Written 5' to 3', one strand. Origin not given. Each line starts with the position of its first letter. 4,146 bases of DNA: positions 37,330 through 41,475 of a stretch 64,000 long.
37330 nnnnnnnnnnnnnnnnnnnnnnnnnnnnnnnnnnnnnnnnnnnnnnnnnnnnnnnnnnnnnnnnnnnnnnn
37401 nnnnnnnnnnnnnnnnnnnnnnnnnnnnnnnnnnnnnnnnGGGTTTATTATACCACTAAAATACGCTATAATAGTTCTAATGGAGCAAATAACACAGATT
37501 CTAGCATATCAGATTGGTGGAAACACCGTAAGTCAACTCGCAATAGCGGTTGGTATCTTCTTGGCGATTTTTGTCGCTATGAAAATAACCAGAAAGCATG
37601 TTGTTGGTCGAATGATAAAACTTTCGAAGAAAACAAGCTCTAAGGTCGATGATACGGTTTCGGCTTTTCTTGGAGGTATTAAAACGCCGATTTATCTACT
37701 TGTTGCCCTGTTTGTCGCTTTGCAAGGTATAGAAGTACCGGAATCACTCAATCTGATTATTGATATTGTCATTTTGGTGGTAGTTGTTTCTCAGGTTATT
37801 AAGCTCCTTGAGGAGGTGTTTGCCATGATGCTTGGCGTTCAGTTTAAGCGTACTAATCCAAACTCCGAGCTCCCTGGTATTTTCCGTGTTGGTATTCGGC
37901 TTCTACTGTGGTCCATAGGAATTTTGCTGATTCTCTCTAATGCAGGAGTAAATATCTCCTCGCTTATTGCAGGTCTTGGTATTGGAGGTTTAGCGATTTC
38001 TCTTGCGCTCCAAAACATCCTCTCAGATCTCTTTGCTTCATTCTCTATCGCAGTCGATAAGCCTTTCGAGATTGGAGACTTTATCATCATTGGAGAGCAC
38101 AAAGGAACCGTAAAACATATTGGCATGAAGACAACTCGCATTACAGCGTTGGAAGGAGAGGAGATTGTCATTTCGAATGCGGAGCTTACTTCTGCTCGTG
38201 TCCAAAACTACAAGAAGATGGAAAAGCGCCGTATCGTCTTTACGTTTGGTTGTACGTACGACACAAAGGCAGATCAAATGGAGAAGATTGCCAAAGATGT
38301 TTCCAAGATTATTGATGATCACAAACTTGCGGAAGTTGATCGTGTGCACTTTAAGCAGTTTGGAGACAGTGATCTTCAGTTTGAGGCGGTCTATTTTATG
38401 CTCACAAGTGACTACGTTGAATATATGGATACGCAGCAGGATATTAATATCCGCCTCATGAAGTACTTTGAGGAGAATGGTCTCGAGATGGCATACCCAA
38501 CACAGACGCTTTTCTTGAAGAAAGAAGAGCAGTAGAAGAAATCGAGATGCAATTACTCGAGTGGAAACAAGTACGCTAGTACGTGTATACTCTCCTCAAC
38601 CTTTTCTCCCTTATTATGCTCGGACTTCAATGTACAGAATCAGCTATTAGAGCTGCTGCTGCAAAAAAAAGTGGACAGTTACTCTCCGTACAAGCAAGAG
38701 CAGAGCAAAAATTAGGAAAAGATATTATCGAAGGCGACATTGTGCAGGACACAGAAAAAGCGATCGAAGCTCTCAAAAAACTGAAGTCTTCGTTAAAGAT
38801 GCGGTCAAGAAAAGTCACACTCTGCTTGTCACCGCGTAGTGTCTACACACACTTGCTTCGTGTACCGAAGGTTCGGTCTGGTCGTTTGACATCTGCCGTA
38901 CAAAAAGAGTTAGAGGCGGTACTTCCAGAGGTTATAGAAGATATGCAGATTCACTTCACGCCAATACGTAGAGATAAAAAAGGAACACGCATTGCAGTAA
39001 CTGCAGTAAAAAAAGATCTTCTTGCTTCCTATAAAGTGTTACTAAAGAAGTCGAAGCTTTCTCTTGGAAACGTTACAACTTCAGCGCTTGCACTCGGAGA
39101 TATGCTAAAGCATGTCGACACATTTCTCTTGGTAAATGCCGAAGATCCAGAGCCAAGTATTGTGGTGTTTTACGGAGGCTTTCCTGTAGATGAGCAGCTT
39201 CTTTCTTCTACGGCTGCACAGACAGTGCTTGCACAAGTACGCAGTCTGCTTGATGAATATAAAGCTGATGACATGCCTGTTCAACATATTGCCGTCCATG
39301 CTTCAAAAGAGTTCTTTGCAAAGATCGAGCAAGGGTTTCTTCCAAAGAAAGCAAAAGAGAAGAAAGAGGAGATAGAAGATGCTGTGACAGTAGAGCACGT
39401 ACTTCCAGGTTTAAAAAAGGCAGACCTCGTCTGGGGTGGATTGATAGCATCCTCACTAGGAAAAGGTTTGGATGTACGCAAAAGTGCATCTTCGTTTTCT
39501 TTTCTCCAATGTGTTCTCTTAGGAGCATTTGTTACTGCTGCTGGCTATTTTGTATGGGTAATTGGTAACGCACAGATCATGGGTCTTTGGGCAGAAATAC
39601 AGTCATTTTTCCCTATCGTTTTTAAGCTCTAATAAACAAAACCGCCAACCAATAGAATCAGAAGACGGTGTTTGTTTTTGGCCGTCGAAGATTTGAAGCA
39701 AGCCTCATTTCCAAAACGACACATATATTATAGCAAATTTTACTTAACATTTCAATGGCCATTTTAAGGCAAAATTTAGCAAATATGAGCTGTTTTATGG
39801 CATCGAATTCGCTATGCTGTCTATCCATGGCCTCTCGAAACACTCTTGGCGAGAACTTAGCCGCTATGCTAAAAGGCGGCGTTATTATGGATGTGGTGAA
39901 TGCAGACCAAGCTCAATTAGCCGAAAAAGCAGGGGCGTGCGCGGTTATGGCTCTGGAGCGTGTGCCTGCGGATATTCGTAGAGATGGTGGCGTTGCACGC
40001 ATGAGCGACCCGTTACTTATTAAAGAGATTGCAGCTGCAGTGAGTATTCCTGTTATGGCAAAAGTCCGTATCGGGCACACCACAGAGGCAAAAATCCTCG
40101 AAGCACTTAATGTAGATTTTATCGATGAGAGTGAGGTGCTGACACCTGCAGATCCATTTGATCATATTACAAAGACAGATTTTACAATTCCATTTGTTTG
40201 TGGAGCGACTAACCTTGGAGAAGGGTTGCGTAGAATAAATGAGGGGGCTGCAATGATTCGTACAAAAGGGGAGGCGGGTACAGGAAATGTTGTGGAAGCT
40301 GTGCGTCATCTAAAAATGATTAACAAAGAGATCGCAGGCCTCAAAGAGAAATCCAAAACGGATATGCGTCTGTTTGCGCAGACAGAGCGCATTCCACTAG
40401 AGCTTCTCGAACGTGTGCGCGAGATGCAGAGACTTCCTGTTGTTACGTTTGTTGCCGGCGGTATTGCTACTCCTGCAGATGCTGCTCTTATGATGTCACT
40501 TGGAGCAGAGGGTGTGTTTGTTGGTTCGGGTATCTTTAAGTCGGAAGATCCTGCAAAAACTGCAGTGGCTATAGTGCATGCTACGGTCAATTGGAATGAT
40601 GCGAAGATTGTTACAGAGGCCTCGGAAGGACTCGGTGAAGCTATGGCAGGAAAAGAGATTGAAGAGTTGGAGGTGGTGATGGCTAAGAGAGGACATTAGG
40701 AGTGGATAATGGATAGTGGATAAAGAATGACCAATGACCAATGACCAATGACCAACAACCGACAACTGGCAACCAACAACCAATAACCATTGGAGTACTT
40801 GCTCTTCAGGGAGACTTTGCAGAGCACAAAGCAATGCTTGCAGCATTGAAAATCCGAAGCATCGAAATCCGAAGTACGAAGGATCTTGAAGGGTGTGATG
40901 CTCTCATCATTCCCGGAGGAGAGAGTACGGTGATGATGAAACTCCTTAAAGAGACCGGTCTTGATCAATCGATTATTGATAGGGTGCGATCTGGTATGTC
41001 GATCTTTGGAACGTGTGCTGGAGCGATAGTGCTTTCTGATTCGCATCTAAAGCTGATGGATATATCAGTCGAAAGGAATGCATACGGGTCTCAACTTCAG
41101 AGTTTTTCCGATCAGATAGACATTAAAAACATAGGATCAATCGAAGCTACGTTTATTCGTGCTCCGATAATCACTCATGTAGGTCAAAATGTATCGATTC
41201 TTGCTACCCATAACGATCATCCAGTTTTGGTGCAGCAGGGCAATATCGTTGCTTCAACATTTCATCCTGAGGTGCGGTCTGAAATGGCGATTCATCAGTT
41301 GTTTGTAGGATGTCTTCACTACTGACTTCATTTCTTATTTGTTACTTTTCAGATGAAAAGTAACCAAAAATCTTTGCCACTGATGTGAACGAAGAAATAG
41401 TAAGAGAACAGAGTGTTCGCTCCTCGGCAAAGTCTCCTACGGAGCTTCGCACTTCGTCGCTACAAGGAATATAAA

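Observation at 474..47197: Dispersed family of heptanucleotide tandem repeats at gene borders and inside CDSs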

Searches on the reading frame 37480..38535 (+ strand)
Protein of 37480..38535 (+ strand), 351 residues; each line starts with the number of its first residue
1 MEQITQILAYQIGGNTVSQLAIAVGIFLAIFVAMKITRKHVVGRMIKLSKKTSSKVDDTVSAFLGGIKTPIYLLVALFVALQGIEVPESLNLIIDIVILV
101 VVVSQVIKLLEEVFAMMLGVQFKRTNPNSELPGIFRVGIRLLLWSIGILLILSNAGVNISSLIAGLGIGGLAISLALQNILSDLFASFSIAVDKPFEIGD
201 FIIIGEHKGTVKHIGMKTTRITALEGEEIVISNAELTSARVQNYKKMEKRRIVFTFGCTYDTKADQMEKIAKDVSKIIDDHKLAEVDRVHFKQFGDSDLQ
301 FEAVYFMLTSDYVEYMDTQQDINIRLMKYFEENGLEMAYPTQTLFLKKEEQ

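Call 21: search_protein_families(library=pfam, proteins=[window:37480-38535:+], max_evalue=0.001)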
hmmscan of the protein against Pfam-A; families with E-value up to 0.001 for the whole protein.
window:37480-38535:+ (351 aa): 3 families
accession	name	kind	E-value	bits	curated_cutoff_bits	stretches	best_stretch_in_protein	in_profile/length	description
PF00924.24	MS_channel_2nd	-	4e-20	72.1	20.2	1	179-246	1-68/68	Mechanosensitive ion channel, beta-domain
PF21082.3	MS_channel_3rd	-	2.4e-15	57.2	21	1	252-337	1-88/88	Mechanosensitive ion channel MscS, C-terminal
PF21088.3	MS_channel_1st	-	1.9e-09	37.7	23.1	1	139-178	3-42/42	Mechanosensitive ion channel, transmembrane helices 2/3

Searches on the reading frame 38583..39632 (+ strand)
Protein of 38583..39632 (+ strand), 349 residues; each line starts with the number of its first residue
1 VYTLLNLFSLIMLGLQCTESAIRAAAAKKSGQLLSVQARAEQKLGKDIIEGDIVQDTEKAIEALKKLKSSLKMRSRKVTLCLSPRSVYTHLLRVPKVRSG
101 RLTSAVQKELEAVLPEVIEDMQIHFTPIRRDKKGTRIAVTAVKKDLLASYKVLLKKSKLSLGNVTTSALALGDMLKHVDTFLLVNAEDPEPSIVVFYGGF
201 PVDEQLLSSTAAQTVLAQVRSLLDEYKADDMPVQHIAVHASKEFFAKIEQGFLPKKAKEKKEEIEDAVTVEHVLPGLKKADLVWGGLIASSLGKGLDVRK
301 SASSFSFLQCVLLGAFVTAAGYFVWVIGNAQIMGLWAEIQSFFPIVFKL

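Call 21: search_protein_families(library=pfam, proteins=[window:38583-39632:+], max_evalue=0.001)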
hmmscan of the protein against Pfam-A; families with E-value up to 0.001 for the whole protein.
window:38583-39632:+ (349 aa): 1 family
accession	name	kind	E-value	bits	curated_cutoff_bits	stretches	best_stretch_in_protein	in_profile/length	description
PF11104.14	PilM_2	-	7e-08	32.2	27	1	14-160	1-151/340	Type IV pilus assembly protein PilM;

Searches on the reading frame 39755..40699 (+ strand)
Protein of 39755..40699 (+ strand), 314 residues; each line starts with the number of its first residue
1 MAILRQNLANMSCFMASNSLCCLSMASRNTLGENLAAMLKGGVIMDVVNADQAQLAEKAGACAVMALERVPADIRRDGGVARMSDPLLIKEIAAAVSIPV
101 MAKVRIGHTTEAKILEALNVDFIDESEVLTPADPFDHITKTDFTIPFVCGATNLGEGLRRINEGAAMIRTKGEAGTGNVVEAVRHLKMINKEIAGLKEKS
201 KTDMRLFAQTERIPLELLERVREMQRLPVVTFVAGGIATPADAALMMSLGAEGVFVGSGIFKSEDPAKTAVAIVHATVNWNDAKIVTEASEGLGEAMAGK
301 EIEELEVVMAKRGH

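Call 20: search_protein_families(library=pfam, proteins=[window:39755-40699:+], max_evalue=0.01)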
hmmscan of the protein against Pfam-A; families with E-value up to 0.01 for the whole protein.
window:39755-40699:+ (314 aa): 6 families
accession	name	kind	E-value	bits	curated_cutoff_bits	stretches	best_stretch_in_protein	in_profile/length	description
PF01680.23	SOR_SNZ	-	1.4e-99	332.4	27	1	31-234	4-207/207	SOR/SNZ family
PF05690.20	ThiG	-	1.7e-08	34.6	23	1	217-278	166-225/247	Thiazole biosynthesis protein ThiG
PF03060.21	NMO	-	2.5e-05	24.3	28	1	215-287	182-253/331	Nitronate monooxygenase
PF01207.24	Dus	-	0.00031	20.4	20.4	0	219-260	177-217/311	Dihydrouridine synthase (Dus)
PF00977.27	His_biosynth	-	0.00058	19.8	23.6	0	209-272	56-117/228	Histidine biosynthesis protein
PF17935.6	TetR_C_27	-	0.01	16.4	26.1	0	257-291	61-95/106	Tetracyclin repressor-like, C-terminal domain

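Call 60: find_encoding_contigs(protein=window:39755-40699:+, flank=8000, max_places=10)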
Protein window:39755-40699:+ (314 aa): no gene with exactly this product is on record in the collection.

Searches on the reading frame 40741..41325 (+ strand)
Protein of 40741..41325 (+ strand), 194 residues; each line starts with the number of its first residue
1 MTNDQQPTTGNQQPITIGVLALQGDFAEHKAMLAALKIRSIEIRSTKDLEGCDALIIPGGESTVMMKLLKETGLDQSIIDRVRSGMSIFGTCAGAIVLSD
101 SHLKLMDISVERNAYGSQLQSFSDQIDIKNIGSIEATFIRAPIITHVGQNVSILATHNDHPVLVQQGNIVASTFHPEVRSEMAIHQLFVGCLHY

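Call 20: search_protein_families(library=pfam, proteins=[window:40741-41325:+], max_evalue=0.01)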
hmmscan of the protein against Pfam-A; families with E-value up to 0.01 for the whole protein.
window:40741-41325:+ (194 aa): 4 families
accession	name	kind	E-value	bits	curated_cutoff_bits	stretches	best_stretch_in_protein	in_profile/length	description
PF01174.25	SNO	-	4.8e-49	167.2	27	1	19-189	1-183/188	SNO glutamine amidotransferase family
PF03575.23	Peptidase_S51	-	7.8e-11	42.5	23.9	1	37-101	67-132/206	Peptidase family S51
PF07685.20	GATase_3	-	9.7e-10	38.8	27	1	37-101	24-91/196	CobB/CobQ-like glutamine amidotransferase domain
PF09825.15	BPL_N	-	0.00045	19.6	24.2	1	50-96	48-93/283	Biotin-protein ligase, N terminal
